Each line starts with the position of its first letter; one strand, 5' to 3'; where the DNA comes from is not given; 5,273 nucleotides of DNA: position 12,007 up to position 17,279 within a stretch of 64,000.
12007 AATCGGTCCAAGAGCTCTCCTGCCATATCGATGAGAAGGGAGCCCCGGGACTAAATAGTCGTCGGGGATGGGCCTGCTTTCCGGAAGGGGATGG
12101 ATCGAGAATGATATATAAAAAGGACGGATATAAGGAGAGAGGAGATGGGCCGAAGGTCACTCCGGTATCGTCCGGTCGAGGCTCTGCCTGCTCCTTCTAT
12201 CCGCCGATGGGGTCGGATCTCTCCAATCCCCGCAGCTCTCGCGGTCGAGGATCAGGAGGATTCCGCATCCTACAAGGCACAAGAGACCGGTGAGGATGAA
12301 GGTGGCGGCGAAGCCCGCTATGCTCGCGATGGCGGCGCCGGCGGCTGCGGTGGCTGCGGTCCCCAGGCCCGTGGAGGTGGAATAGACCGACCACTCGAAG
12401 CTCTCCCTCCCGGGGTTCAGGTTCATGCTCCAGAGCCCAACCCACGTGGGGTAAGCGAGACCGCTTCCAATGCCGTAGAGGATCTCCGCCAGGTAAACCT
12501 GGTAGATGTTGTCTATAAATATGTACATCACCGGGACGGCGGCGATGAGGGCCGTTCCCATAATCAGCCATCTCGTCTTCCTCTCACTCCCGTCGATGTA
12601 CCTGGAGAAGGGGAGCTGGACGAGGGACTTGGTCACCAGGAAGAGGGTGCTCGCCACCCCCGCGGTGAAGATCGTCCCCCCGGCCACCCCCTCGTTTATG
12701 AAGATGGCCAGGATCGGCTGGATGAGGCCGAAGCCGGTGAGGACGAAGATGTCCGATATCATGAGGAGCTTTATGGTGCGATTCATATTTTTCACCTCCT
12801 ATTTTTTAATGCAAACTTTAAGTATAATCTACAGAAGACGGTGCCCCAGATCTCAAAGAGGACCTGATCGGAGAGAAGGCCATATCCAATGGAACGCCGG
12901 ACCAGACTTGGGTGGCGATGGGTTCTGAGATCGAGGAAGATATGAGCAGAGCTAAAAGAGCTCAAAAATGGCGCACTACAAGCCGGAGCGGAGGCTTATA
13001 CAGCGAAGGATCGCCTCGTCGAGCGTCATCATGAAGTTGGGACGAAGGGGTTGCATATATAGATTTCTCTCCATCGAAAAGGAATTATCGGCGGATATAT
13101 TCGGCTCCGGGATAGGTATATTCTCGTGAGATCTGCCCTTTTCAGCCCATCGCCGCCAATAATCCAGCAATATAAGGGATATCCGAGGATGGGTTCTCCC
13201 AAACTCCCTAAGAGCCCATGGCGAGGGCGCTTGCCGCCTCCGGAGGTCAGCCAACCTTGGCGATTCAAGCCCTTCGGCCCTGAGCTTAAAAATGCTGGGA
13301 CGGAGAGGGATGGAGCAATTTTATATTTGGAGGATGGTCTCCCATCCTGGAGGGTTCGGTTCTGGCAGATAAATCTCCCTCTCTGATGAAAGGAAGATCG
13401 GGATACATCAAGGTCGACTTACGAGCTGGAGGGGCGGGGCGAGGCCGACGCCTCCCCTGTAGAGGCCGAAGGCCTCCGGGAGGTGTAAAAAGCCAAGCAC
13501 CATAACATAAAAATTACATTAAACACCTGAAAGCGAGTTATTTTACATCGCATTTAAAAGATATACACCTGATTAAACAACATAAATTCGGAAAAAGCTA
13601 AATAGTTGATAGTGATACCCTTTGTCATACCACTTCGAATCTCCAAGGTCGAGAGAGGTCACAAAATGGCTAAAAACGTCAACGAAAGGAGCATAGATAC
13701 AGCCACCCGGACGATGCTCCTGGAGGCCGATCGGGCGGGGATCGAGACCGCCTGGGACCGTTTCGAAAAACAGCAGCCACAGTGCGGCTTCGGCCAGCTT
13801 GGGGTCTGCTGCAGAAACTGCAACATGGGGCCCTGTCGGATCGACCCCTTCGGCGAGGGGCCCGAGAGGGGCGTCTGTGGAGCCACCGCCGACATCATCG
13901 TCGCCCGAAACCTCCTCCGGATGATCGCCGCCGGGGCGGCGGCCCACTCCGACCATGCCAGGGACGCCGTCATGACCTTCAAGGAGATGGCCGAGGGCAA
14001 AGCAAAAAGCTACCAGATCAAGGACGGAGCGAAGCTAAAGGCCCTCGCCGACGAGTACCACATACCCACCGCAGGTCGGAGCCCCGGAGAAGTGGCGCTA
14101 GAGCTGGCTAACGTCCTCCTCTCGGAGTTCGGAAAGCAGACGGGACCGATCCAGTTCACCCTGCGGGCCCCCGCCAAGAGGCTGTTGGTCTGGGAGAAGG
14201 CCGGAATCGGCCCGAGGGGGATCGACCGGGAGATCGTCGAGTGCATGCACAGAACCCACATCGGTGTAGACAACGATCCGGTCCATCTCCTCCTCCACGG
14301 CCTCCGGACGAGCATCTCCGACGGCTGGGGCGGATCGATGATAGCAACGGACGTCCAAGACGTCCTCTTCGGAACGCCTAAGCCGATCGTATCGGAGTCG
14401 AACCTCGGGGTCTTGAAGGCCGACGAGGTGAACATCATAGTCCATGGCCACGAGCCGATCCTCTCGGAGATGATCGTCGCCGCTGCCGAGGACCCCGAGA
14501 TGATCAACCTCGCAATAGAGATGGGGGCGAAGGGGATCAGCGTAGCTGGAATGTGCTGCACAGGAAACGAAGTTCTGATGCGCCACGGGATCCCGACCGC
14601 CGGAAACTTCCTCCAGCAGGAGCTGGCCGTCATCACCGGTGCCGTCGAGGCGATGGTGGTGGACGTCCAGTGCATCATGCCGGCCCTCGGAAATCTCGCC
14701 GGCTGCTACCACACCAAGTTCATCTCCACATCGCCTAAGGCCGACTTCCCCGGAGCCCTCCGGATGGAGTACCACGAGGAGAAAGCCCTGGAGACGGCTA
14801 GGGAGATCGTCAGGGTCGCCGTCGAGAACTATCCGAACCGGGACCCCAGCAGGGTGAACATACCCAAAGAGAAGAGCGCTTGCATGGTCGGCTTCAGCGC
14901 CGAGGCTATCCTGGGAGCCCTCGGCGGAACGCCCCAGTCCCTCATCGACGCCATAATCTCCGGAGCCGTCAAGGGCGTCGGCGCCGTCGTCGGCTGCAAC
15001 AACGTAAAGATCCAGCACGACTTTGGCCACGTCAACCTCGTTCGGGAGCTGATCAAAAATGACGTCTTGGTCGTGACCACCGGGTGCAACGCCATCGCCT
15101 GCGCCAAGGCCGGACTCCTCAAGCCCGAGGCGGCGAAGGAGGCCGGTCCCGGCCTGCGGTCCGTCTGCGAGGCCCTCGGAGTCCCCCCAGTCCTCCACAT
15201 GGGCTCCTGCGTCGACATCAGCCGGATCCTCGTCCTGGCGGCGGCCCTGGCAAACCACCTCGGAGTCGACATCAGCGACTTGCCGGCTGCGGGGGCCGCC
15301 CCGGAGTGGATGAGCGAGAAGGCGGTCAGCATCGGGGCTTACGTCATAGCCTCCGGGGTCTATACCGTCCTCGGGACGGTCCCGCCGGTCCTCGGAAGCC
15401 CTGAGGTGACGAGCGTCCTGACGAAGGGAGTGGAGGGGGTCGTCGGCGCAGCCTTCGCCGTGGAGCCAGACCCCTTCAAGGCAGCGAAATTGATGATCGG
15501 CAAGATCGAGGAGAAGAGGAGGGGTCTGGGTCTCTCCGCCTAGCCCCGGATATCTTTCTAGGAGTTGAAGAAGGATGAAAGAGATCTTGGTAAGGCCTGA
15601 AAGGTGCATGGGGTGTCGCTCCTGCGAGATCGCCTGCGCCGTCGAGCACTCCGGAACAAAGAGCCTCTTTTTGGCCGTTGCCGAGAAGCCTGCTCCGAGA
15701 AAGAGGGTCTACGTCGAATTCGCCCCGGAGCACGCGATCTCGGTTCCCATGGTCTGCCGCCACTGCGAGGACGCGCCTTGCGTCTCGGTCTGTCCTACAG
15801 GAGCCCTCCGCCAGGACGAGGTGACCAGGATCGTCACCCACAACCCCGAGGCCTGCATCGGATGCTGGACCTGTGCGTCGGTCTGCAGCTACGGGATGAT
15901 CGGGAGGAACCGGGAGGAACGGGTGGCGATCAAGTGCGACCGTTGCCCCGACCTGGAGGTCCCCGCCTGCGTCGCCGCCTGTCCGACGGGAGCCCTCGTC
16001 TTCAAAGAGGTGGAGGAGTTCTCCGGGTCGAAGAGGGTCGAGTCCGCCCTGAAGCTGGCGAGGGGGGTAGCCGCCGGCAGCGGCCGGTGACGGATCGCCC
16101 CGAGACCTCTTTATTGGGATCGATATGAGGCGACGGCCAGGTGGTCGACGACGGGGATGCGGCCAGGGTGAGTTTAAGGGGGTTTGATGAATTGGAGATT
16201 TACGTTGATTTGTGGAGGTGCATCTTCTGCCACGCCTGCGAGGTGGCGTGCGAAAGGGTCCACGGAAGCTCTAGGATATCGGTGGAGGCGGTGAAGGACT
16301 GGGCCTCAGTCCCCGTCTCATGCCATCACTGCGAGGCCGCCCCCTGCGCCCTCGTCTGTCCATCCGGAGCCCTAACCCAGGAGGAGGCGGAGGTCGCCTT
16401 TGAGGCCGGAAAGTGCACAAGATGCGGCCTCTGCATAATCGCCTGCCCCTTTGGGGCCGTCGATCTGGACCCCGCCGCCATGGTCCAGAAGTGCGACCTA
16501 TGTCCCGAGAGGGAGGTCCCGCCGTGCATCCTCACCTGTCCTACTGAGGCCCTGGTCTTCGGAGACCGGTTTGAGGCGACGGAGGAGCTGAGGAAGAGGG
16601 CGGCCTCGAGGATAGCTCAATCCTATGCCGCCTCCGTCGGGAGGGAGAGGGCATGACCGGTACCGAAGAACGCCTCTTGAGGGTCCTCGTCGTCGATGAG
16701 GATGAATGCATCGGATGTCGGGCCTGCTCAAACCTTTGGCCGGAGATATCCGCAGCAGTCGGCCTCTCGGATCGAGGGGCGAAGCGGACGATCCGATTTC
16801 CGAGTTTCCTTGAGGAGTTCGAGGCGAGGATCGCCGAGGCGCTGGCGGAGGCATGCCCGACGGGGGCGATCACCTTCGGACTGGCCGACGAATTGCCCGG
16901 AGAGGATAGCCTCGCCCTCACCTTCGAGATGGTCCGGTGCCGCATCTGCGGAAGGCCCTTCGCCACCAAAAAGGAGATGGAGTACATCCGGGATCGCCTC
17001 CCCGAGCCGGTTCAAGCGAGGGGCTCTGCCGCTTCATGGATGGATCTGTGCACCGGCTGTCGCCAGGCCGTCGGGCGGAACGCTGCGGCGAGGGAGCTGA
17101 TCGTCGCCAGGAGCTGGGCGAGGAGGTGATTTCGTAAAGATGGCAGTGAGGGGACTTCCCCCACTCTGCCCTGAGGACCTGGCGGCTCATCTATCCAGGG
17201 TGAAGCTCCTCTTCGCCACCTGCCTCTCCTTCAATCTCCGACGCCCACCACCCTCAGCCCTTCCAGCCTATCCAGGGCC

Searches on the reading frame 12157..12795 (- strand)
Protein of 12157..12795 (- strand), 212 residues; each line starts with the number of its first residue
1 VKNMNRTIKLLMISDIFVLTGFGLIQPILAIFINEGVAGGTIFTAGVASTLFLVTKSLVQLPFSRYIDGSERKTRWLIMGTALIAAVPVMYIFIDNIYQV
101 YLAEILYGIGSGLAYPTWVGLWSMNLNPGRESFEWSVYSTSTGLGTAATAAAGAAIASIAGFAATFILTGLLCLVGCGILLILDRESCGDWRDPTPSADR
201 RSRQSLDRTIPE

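Call 24: search_protein_families(library=pfam, proteins=[window:12157-12795:-], max_evalue=0.0001)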
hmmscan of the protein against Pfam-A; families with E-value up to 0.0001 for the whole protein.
window:12157-12795:- (212 aa): 1 family
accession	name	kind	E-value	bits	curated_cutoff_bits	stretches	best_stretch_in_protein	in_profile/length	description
PF07690.21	MFS_1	-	1.6e-19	70.5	33.4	1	12-196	2-178/347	Major Facilitator Superfamily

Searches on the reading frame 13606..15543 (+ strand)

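Call 24: search_protein_families(library=pfam, proteins=[window:13606-15543:+], max_evalue=0.0001)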
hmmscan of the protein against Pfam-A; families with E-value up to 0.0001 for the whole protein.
window:13606-15543:+ (645 aa): 1 family
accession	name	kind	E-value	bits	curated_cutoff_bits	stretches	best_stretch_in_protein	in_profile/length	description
PF03063.25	Prismane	-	1.5e-188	628.1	27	1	67-623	1-512/513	Prismane/CO dehydrogenase family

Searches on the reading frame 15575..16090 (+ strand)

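Call 25: search_protein_families(library=pfam, proteins=[window:15575-16090:+], max_evalue=0.0001)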
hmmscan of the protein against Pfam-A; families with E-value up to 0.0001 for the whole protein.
window:15575-16090:+ (171 aa): 10 families
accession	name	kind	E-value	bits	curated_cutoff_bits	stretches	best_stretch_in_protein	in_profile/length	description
PF13247.11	Fer4_11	-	3.2e-16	59.8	26.2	1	57-145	6-99/100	4Fe-4S dicluster domain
PF12838.12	Fer4_7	-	3.6e-16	59.8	27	1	61-107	2-51/52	4Fe-4S dicluster domain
PF13187.11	Fer4_9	-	1.5e-10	41.4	27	1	61-108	2-51/52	4Fe-4S dicluster domain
PF13237.11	Fer4_10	-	3.2e-10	40.2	25.5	1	58-104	6-52/53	4Fe-4S dicluster domain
PF00037.32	Fer4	-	3.8e-10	39.6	21.1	1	88-109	2-23/24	4Fe-4S binding domain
PF12837.12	Fer4_6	-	5.2e-10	39.2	25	0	86-109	1-24/24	4Fe-4S binding domain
PF12797.12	Fer4_2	-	2.8e-07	30.5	24.5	0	5-22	4-21/22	4Fe-4S binding domain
PF13484.11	Fer4_16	-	7.1e-07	30.3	30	0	61-81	2-20/66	4Fe-4S double cluster binding domain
PF25160.1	LdpA_Fe-S-bd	-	9.6e-07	28.9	27.6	1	66-110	6-44/49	LdpA Fe-S cluster-binding domain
PF12800.12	Fer4_4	-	2e-06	28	24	0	8-22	1-15/17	4Fe-4S binding domain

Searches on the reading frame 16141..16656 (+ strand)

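Call 25: search_protein_families(library=pfam, proteins=[window:16141-16656:+], max_evalue=0.0001)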
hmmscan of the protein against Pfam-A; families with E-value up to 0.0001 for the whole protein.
window:16141-16656:+ (171 aa): 10 families
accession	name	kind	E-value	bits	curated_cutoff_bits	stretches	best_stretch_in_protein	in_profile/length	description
PF13247.11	Fer4_11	-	1.2e-13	51.5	26.2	1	53-143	2-100/100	4Fe-4S dicluster domain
PF12838.12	Fer4_7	-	4.3e-12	46.7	27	1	61-106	2-52/52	4Fe-4S dicluster domain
PF13187.11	Fer4_9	-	1.1e-08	35.5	27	0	61-106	2-51/52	4Fe-4S dicluster domain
PF00037.32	Fer4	-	2e-08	34.1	21.1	1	89-107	5-23/24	4Fe-4S binding domain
PF12837.12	Fer4_6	-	2.4e-08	34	25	1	85-106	2-23/24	4Fe-4S binding domain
PF13237.11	Fer4_10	-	6.7e-08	32.8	25.5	0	59-103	7-53/53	4Fe-4S dicluster domain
PF13484.11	Fer4_16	-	5.1e-07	30.8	30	0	91-118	1-27/66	4Fe-4S double cluster binding domain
PF12797.12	Fer4_2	-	1.5e-05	25.1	24.5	1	85-104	3-22/22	4Fe-4S binding domain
PF12798.12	Fer4_3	-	2.3e-05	25.3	27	0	92-106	1-15/15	4Fe-4S binding domain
PF25160.1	LdpA_Fe-S-bd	-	2.4e-05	24.5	27.6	0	66-108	6-44/49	LdpA Fe-S cluster-binding domain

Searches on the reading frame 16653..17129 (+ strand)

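Call 25: search_protein_families(library=pfam, proteins=[window:16653-17129:+], max_evalue=0.0001)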
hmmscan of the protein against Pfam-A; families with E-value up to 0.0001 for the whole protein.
window:16653-17129:+ (158 aa): 4 families
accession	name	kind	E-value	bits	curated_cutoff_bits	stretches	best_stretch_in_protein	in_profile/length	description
PF13459.11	Fer4_15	-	4.6e-06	27.7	22.4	1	13-74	2-65/66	4Fe-4S single cluster domain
PF12838.12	Fer4_7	-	5.5e-06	27.2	27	0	10-27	29-46/52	4Fe-4S dicluster domain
PF13370.11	Fer4_13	-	6.8e-06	27.1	24.5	1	14-74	1-57/58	4Fe-4S single cluster domain of Ferredoxin I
PF00037.32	Fer4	-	4.6e-05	23.5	21.1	0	13-26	2-15/24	4Fe-4S binding domain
